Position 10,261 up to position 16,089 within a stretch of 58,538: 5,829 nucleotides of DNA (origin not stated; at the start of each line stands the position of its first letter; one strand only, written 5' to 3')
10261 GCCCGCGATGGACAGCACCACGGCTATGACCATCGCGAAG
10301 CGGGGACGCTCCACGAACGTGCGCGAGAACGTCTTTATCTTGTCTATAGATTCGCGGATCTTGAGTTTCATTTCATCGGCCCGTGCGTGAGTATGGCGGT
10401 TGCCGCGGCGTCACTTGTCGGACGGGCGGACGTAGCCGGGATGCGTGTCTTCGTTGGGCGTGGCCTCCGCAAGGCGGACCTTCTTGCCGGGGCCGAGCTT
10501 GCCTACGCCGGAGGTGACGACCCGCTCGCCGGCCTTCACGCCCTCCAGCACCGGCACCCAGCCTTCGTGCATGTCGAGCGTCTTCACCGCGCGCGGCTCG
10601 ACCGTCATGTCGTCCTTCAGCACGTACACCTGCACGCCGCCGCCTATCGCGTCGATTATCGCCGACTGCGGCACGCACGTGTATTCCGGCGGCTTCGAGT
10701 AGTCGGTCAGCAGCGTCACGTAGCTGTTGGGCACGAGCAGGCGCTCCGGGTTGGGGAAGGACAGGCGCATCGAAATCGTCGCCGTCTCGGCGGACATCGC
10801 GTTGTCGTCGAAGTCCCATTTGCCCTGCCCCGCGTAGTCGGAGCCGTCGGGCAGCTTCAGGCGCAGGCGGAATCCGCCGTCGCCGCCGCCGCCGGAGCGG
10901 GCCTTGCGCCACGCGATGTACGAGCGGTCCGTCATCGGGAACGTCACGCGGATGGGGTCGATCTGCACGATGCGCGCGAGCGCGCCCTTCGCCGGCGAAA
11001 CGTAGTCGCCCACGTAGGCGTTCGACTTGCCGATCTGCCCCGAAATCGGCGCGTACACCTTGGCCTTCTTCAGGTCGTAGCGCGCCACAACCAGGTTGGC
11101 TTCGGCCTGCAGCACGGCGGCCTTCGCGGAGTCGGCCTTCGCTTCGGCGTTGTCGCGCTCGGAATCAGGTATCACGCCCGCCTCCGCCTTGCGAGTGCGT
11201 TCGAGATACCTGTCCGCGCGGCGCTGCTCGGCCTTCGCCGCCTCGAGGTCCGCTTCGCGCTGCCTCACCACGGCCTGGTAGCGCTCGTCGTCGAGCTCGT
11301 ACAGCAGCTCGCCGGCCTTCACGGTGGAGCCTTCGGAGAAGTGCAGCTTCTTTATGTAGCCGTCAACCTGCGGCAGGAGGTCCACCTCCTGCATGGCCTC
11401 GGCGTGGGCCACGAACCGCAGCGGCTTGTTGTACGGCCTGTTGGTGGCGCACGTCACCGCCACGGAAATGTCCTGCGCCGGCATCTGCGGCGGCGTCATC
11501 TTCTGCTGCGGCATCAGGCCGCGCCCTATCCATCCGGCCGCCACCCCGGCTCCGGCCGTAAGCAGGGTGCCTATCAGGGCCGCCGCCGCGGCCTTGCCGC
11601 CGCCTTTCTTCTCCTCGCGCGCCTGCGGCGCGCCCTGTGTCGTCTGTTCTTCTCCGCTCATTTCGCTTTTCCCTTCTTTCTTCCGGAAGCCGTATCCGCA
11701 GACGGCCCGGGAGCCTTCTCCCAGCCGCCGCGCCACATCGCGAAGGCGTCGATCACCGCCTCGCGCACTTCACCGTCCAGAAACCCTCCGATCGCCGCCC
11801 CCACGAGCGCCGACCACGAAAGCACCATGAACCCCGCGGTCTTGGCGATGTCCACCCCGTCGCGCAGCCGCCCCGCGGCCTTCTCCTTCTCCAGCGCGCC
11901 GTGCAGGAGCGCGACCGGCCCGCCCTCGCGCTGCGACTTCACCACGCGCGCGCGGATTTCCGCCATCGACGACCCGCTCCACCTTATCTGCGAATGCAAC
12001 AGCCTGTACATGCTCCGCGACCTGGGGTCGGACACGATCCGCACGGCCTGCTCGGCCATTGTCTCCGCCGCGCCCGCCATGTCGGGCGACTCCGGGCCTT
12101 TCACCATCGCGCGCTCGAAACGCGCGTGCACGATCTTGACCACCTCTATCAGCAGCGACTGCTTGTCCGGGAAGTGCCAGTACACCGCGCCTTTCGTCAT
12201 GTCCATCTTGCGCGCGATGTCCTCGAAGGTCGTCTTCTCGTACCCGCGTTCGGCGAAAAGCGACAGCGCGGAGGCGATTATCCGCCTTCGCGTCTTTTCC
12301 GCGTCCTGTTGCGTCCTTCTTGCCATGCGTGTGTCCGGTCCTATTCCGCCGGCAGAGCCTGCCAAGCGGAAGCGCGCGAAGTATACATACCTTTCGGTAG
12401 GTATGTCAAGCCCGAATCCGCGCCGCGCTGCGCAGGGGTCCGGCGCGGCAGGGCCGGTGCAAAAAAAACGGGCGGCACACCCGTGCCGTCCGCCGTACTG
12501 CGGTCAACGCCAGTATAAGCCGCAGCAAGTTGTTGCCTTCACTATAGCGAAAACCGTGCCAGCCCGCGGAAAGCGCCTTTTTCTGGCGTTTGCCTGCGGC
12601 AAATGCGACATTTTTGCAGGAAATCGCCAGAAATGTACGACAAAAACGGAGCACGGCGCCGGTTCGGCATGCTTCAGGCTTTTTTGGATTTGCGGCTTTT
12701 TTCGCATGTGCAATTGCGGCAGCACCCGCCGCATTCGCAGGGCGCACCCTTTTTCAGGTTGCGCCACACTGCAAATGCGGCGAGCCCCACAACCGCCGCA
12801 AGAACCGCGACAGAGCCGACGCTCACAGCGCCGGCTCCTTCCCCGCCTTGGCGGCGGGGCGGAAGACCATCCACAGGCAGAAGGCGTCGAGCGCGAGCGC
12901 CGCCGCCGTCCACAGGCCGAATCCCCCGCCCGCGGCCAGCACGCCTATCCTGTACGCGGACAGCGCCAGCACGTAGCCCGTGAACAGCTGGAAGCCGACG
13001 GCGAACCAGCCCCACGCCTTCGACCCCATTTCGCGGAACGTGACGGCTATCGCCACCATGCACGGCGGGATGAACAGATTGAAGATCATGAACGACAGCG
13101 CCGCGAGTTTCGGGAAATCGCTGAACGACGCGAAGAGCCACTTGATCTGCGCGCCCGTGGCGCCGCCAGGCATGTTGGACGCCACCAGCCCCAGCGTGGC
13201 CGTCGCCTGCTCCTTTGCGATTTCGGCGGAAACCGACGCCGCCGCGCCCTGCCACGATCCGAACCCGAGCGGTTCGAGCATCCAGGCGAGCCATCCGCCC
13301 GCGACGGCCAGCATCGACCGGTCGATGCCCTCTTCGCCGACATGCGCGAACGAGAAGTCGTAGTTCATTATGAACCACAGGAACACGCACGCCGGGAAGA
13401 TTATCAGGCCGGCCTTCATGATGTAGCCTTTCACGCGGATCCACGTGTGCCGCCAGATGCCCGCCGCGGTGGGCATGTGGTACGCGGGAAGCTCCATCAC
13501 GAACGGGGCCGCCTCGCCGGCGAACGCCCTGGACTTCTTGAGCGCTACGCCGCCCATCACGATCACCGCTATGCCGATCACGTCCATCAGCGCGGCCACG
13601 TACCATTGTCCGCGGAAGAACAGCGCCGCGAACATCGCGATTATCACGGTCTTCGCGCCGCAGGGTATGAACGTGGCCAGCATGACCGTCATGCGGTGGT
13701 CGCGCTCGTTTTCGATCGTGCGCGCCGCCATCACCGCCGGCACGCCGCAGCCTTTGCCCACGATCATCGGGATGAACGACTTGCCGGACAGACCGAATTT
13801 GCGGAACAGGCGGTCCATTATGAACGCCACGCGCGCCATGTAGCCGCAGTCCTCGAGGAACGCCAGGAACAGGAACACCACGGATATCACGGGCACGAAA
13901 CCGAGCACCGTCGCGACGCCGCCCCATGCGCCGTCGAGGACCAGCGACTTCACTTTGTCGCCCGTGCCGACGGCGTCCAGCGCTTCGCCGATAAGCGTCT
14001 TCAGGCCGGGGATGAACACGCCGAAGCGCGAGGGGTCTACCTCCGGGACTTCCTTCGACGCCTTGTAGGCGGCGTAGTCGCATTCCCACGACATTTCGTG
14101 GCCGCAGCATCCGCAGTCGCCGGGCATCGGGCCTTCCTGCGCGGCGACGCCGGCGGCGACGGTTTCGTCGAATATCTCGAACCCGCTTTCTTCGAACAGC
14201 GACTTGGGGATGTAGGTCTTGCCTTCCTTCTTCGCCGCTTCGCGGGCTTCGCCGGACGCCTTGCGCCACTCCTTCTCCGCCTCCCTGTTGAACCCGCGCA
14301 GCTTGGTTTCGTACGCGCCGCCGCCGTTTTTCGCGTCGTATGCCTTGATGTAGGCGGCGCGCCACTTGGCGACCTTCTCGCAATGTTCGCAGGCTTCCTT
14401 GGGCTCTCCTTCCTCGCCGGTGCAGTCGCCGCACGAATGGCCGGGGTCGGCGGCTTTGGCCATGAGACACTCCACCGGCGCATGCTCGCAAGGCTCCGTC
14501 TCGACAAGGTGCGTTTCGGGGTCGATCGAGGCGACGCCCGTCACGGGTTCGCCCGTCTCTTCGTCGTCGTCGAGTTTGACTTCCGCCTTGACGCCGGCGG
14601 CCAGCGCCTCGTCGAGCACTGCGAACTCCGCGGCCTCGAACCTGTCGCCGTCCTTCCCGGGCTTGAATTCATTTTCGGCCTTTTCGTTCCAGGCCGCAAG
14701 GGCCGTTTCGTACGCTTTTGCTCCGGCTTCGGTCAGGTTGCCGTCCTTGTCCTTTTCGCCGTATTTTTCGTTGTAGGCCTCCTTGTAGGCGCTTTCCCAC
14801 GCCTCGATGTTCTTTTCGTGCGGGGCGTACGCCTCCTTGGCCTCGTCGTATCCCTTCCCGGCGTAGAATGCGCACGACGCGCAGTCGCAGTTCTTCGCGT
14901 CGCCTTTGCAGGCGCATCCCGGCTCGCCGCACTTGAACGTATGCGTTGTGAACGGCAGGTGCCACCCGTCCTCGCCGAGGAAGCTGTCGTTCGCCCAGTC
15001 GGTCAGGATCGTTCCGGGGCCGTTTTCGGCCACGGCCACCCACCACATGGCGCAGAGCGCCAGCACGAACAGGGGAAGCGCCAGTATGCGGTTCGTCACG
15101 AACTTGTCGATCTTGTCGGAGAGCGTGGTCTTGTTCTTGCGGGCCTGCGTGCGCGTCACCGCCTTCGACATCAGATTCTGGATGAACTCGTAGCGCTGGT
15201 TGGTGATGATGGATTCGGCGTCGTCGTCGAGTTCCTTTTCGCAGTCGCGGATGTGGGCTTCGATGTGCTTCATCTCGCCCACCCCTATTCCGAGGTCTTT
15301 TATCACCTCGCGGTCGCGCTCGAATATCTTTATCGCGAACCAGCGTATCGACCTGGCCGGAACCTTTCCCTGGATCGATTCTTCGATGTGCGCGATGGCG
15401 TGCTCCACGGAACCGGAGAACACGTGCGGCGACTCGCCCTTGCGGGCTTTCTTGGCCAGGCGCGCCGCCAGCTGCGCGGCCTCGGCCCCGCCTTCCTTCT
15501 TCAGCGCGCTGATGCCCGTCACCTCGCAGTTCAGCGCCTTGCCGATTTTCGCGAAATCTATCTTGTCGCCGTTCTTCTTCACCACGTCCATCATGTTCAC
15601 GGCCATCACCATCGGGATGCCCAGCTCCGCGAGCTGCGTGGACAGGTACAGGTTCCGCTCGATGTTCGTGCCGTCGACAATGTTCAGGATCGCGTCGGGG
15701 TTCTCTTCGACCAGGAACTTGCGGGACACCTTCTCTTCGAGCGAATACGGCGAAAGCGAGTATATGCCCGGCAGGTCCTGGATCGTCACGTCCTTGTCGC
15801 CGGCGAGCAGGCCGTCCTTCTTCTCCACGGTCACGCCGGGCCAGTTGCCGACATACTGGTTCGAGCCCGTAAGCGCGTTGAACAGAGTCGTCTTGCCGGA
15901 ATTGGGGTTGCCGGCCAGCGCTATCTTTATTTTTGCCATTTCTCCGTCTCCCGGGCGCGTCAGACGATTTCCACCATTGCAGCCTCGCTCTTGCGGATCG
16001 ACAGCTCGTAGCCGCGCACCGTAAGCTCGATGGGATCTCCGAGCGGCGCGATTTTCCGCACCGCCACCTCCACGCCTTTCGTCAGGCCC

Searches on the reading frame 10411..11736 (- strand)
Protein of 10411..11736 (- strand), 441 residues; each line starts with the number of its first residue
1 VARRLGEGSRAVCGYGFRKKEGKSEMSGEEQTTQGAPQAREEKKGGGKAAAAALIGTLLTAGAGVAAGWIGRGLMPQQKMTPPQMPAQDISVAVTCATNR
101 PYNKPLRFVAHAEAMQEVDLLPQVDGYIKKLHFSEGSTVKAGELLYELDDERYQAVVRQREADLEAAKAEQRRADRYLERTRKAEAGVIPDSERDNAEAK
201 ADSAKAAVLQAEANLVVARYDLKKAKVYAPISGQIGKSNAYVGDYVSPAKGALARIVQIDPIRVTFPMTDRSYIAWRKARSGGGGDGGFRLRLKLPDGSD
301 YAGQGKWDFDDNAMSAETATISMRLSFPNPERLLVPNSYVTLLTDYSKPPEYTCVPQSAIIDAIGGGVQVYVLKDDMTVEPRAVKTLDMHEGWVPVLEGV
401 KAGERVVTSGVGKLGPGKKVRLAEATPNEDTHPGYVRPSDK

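Call 13: search_protein_families(library=pfam, proteins=[window:10411-11736:-])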
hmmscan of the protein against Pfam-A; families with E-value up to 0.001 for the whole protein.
window:10411-11736:- (441 aa): 3 families
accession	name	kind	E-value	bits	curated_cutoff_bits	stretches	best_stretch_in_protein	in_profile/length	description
PF16576.10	HlyD_D23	-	6.9e-12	45.5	30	1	118-340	20-214/214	Barrel-sandwich domain of CusB or HlyD membrane-fusion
PF13437.12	HlyD_3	-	3.4e-06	28.2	22.2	0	226-330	1-96/106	HlyD family secretion protein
PF13533.13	Biotin_lipoyl_2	-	4.1e-05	23.8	29.8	1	122-149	5-32/32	Biotin-lipoyl like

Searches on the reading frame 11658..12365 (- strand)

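Call 82: search_protein_families(library=pfam, proteins=[window:11658-12365:-], max_evalue=0.01)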
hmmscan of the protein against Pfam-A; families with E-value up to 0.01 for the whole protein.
window:11658-12365:- (235 aa): 1 family
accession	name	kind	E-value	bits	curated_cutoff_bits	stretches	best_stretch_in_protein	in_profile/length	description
PF00440.29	TetR_N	-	8.5e-18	64.3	24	1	29-75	1-47/47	Bacterial regulatory proteins, tetR family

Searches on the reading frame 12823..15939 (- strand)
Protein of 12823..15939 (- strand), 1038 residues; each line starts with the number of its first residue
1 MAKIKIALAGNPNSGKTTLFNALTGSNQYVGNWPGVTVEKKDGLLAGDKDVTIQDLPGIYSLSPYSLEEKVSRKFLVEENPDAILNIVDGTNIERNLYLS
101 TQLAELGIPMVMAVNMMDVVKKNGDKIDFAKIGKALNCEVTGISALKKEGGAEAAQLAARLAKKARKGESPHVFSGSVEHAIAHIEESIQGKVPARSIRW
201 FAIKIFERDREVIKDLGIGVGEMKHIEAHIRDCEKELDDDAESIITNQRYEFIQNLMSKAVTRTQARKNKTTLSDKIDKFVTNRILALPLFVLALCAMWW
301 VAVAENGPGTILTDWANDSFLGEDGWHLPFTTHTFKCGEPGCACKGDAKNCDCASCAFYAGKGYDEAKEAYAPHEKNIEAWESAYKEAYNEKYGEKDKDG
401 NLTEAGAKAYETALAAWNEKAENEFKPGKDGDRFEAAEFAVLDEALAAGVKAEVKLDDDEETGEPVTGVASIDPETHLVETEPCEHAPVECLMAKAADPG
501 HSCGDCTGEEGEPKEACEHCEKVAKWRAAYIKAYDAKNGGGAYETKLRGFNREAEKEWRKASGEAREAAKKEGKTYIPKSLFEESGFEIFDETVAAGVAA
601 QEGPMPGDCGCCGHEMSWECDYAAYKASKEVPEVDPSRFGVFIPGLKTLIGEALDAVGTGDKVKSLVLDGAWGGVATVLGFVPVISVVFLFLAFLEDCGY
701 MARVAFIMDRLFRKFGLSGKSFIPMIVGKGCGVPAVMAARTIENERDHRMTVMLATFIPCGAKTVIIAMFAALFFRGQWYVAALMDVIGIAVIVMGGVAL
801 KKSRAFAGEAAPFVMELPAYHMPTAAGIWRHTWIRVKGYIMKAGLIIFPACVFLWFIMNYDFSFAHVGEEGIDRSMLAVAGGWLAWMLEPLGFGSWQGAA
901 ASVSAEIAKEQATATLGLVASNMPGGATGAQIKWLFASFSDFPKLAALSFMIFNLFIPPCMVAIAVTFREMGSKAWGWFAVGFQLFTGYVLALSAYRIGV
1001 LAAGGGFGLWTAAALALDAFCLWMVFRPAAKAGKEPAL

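Call 13: search_protein_families(library=pfam, proteins=[window:12823-15939:-])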
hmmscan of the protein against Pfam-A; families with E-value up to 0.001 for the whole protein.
window:12823-15939:- (1038 aa): 6 families
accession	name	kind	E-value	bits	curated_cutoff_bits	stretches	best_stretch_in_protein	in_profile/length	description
PF02421.24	FeoB_N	-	2.9e-62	209.2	27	1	5-153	2-151/156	Ferrous iron transport protein B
PF07670.19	Gate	-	7.6e-25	87.8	29.6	2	679-772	2-102/104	Nucleoside recognition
PF17910.6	FeoB_Cyto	-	3.4e-22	79.1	23.4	1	175-262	2-90/90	FeoB cytosolic helical domain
PF01926.29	MMR_HSR1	-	1.3e-19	70.9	21.9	1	5-115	1-112/113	50S ribosome-binding GTPase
PF07664.17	FeoB_C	-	1.4e-16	60.4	26.6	1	785-835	4-54/54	Ferrous iron transport protein B C terminus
PF09439.16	SRPRB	-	0.00044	20.1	25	1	5-105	5-94/178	Signal recognition particle receptor beta subunit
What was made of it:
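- Checked: The gene context is as stated (call 13): feoA 16211-16438(-), a second feoA 15960-16208(-), feoB 12823-15939(-), and 5-formyl-THF cyclo-ligase on + starting at 17342, 17390 or 17438.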
